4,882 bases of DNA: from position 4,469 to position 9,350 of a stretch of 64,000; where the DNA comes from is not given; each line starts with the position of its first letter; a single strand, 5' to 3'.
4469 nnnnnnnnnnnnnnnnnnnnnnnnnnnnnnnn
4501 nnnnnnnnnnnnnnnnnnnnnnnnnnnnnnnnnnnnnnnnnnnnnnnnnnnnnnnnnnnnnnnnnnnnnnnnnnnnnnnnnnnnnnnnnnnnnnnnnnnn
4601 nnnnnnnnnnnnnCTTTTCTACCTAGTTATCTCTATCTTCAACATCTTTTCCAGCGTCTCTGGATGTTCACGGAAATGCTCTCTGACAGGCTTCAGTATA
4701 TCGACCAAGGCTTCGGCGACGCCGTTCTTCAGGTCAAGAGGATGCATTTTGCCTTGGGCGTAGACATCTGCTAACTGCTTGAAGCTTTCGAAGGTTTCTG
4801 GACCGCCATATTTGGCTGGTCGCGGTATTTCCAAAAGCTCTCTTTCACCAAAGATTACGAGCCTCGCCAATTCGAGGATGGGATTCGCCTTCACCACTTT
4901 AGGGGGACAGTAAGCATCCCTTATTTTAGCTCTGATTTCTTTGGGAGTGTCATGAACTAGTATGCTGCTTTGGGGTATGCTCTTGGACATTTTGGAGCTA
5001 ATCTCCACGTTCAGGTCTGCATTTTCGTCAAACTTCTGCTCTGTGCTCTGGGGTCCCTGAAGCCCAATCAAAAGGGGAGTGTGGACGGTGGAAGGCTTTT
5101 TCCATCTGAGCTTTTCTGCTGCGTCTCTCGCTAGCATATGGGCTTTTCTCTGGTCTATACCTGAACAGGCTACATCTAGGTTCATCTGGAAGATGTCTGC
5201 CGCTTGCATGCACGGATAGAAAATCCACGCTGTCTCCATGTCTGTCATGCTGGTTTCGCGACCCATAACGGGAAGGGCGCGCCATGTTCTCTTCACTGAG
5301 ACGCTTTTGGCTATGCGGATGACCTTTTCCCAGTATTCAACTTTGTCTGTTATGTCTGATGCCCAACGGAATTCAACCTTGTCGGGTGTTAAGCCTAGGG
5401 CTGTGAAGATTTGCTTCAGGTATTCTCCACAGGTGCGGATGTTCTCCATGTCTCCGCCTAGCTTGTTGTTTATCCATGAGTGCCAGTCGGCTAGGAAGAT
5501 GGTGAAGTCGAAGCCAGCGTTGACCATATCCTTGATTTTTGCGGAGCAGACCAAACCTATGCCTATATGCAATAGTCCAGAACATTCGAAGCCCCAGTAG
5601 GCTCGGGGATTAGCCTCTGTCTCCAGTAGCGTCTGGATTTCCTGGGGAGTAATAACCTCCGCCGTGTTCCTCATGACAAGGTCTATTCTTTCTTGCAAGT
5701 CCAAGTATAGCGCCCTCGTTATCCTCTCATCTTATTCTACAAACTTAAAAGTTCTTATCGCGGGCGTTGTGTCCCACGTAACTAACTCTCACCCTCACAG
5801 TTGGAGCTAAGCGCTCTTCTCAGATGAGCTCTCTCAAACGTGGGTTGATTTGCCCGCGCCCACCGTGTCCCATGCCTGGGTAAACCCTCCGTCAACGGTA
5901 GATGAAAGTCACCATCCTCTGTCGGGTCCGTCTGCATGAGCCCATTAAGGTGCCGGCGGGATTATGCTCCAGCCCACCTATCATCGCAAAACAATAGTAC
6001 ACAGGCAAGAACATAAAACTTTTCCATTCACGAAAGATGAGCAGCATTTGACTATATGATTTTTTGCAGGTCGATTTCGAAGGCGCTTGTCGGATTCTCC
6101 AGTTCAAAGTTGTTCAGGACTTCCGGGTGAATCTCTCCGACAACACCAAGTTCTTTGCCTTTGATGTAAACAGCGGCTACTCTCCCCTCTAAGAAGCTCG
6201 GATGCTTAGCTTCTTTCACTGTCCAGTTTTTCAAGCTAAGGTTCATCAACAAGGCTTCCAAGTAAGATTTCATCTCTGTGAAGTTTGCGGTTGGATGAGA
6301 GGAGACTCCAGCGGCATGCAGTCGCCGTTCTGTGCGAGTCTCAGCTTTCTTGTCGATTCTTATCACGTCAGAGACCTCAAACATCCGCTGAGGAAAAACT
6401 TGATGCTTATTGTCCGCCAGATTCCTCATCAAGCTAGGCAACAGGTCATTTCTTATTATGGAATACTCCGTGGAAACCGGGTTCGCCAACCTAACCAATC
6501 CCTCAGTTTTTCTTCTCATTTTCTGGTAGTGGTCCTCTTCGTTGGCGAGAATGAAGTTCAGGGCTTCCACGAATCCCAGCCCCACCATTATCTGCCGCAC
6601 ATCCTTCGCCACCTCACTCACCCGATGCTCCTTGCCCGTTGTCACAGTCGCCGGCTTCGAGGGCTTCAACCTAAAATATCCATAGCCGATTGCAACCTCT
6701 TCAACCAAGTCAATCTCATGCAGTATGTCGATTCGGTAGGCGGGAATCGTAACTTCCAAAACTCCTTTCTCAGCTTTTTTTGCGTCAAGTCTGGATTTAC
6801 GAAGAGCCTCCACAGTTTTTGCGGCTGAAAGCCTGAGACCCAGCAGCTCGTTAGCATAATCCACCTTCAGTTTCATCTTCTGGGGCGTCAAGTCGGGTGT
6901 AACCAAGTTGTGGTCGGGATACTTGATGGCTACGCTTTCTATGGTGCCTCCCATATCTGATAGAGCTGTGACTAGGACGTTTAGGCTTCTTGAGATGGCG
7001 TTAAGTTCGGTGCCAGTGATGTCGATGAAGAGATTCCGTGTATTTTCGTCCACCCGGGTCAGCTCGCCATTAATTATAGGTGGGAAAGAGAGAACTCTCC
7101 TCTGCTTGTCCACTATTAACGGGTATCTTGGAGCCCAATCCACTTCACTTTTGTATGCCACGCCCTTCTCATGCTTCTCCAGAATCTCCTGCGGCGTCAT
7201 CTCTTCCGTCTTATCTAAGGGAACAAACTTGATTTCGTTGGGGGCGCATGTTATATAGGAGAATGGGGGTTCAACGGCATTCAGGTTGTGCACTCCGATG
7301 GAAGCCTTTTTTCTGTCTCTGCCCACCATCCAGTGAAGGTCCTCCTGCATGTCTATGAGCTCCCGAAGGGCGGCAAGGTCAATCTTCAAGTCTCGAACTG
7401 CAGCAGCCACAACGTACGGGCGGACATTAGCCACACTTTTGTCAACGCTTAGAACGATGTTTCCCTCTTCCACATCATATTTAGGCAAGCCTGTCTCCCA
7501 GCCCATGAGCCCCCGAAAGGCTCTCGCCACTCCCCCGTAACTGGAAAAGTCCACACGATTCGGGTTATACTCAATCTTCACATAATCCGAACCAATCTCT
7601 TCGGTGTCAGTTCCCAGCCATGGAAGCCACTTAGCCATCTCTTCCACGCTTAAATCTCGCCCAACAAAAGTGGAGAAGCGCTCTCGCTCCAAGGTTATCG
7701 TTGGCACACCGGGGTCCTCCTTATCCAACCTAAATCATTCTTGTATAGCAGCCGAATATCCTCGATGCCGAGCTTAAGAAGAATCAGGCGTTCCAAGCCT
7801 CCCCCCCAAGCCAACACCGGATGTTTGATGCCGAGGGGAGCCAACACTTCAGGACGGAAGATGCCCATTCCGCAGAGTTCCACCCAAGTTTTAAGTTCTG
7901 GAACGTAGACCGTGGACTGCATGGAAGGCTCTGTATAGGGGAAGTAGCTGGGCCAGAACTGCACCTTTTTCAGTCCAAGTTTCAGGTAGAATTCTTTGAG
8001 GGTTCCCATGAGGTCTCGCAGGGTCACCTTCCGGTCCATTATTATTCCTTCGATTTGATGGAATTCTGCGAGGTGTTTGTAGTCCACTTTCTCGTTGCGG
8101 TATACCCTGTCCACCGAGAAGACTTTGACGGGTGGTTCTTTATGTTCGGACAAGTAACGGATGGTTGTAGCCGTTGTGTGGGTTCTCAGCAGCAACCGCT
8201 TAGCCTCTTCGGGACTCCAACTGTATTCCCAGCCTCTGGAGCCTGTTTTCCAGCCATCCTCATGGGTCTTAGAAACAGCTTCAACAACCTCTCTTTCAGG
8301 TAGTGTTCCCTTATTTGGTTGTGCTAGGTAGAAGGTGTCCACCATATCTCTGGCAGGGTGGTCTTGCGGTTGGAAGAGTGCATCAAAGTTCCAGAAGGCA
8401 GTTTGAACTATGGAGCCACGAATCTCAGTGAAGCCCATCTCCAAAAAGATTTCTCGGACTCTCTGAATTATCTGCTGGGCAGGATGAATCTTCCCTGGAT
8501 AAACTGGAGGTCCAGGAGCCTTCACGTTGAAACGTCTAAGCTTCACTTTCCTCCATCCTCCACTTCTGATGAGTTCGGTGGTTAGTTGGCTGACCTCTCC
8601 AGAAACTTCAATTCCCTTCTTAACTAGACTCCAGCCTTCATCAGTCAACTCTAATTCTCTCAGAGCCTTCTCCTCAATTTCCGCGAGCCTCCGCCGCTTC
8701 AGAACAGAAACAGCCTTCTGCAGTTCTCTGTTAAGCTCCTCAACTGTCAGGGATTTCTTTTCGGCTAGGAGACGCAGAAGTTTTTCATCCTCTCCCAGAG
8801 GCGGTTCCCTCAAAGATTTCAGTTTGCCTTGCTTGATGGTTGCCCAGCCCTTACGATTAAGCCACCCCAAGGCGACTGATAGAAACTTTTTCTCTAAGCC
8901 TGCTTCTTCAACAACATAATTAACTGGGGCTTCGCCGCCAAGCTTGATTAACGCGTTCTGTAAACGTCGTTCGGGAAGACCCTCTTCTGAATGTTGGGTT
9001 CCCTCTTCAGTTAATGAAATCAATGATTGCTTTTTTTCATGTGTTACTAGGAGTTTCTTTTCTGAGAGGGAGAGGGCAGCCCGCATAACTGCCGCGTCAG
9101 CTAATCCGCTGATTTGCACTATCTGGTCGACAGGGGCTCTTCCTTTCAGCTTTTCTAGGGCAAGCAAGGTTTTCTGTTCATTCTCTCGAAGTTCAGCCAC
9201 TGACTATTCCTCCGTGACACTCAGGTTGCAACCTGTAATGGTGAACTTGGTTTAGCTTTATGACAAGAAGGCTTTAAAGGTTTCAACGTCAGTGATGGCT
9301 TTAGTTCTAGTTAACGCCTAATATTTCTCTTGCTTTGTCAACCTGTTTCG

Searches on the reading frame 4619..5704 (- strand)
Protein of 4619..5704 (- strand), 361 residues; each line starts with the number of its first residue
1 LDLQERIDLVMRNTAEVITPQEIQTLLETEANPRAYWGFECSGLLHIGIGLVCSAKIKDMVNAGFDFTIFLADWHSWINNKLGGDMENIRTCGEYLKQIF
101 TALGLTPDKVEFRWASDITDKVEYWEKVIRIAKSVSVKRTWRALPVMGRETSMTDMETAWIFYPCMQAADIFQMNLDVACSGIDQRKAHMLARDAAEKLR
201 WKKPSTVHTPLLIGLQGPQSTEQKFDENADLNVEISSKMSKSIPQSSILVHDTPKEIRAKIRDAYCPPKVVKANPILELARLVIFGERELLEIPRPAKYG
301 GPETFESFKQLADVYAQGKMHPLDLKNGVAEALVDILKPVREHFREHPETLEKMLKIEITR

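Call 48: search_protein_families(library=pfam, proteins=[window:4619-5704:-])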
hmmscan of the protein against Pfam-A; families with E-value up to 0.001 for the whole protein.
window:4619-5704:- (361 aa): 1 family
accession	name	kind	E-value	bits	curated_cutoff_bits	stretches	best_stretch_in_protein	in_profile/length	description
PF00579.31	tRNA-synt_1b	-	2e-40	139.4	21.1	2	31-218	4-196/292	tRNA synthetases class I (W and Y)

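Call 49: search_protein_families(library=ncbifam, proteins=[window:4619-5704:-])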
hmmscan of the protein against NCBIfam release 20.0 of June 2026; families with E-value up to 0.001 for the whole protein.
window:4619-5704:- (361 aa): 8 families
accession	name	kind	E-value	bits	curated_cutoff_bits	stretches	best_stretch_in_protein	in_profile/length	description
NF006330.0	PRK08560.1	equivalog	3.8e-128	427.3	220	1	1-355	1-339/342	tyrosine--tRNA ligase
TIGR00234.1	tyrS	equivalog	2.1e-30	106.2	113.8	1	3-350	3-391/406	tyrosine--tRNA ligase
TIGR00233.1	trpS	equivalog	3.9e-30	105.3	176.75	1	33-355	3-304/328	tryptophan--tRNA ligase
NF008925.0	PRK12285.1-2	equivalog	1.4e-15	57.2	451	1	38-265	68-277/365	tryptophan--tRNA ligase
NF008927.0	PRK12285.1-4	equivalog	1.9e-15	56.8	478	1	35-267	76-288/385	tryptophan--tRNA ligase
NF008924.0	PRK12285.1-1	equivalog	3.4e-10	39.7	644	1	101-343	141-354/381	tryptophan--tRNA ligase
NF008926.0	PRK12285.1-3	equivalog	9e-09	34.7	320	1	23-227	56-256/429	tryptophan--tRNA ligase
NF008923.0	PRK12284.1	equivalog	2.5e-06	26.5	597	1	38-199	8-172/431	tryptophan--tRNA ligase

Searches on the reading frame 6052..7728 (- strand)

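Call 48: search_protein_families(library=pfam, proteins=[window:6052-7728:-])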
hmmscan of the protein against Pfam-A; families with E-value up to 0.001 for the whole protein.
window:6052-7728:- (558 aa): 4 families
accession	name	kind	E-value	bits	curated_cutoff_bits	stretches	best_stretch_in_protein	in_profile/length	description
PF17759.6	tRNA_synthFbeta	-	4.6e-47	160.7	22.4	1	359-554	6-214/214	Phenylalanyl tRNA synthetase beta chain CLM domain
PF03484.21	B5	-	3.1e-26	91.8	28.6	1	285-351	1-67/67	tRNA synthetase B5 domain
PF03483.22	B3_4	-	3.5e-08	33.7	29.3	1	122-248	36-135/174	B3/4 domain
PF01409.25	tRNA-synt_2d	-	1.3e-06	28.5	19.8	1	360-550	9-215/246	tRNA synthetases class II core domain (F)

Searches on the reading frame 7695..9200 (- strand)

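Call 48: search_protein_families(library=pfam, proteins=[window:7695-9200:-])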
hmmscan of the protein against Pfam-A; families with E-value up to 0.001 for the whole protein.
window:7695-9200:- (501 aa): 4 families
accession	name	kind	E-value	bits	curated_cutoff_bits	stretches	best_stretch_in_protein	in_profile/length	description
PF01409.25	tRNA-synt_2d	-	7.7e-93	310.9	19.8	1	224-495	2-245/246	tRNA synthetases class II core domain (F)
PF17759.6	tRNA_synthFbeta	-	6e-07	29.6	22.4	0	346-464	85-209/214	Phenylalanyl tRNA synthetase beta chain CLM domain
PF00152.25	tRNA-synt_2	-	0.00017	21.2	25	0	359-385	93-119/308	tRNA synthetases class II (D, K and N)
PF00587.30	tRNA-synt_2b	-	0.00058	20.4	29.3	0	330-440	5-129/179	tRNA synthetase class II core domain (G, H, P, S and T)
